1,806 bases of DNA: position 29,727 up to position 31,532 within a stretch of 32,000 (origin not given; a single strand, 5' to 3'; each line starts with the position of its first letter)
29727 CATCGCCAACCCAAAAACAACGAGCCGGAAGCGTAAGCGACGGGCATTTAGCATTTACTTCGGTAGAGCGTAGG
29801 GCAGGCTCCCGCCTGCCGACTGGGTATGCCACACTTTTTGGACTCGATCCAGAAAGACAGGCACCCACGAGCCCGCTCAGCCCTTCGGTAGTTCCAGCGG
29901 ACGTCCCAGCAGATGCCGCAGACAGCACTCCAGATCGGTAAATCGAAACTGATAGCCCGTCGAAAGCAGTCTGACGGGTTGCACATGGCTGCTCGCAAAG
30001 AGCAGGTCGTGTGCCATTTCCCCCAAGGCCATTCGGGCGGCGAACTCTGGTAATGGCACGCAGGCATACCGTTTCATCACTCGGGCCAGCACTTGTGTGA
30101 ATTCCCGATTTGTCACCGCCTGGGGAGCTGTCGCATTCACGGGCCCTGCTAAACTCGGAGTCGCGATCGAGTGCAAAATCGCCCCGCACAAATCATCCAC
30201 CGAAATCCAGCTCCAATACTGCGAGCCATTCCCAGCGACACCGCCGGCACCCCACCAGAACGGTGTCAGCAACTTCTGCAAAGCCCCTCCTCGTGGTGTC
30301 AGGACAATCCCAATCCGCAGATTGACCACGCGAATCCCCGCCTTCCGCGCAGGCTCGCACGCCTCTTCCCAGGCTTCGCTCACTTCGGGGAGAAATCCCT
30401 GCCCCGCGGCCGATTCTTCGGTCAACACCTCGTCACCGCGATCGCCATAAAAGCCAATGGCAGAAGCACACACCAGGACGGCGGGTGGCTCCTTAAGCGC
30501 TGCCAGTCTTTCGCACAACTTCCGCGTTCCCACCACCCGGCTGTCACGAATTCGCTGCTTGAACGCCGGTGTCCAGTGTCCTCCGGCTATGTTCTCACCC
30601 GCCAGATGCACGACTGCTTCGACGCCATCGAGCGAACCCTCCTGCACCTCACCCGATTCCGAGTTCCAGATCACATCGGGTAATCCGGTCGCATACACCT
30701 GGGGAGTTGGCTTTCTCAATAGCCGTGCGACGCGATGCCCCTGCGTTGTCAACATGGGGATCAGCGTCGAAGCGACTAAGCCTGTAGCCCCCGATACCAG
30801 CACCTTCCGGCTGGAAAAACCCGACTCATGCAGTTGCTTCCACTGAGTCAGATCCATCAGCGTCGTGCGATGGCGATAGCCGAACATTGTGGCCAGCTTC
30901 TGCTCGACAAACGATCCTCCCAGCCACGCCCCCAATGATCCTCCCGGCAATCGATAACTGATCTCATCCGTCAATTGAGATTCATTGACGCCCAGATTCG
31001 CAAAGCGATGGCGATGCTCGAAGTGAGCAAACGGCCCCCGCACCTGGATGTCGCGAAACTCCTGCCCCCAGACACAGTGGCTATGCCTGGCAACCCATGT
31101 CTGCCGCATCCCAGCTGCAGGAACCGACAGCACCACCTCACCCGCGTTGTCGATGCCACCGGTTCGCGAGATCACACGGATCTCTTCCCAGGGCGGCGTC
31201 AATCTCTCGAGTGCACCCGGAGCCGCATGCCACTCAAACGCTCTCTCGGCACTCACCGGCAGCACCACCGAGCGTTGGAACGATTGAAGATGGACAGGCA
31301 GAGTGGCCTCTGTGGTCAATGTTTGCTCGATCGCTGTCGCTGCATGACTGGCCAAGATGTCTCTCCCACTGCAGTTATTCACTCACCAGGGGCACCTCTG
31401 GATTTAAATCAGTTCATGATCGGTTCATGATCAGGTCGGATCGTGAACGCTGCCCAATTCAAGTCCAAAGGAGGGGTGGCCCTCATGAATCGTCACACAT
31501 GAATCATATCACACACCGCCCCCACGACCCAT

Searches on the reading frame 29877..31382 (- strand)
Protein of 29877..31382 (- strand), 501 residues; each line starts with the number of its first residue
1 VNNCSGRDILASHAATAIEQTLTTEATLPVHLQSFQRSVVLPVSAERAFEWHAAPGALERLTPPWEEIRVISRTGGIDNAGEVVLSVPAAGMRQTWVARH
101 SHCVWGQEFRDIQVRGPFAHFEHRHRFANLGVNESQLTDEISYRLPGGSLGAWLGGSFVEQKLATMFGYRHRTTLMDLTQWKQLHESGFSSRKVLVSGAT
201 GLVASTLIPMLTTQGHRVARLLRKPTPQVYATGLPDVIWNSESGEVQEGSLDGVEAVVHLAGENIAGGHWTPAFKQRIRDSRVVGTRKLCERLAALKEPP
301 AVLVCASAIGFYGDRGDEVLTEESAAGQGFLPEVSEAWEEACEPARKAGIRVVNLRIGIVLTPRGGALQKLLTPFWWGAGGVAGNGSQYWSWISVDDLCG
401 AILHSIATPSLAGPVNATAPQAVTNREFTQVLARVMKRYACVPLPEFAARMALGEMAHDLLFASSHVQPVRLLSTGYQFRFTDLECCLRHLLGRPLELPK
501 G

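Call 19: search_protein_families(library=pfam, proteins=[window:29880-31382:-], max_evalue=0.01)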
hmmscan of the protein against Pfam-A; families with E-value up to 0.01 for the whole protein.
window:29880-31382:- (501 aa): 4 families
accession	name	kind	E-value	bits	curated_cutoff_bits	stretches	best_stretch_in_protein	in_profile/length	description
PF08338.16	DUF1731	-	7.8e-16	58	27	1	444-491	1-47/47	Domain of unknown function (DUF1731)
PF01370.27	Epimerase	-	4.2e-13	49.7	20.9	1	194-409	1-228/240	NAD dependent epimerase/dehydratase family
PF03364.25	Polyketide_cyc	-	7.6e-09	36.3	23.4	1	42-165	2-120/126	Polyketide cyclase / dehydrase and lipid transport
PF10604.15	Polyketide_cyc2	-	0.00063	20.5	27.4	1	34-163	3-126/142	Polyketide cyclase / dehydrase and lipid transport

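Call 63: find_encoding_contigs(protein=window:29877-31382:-, flank=10000, max_places=3)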
Protein window:29877-31382:- (501 aa): no gene with exactly this product is on record in the collection.
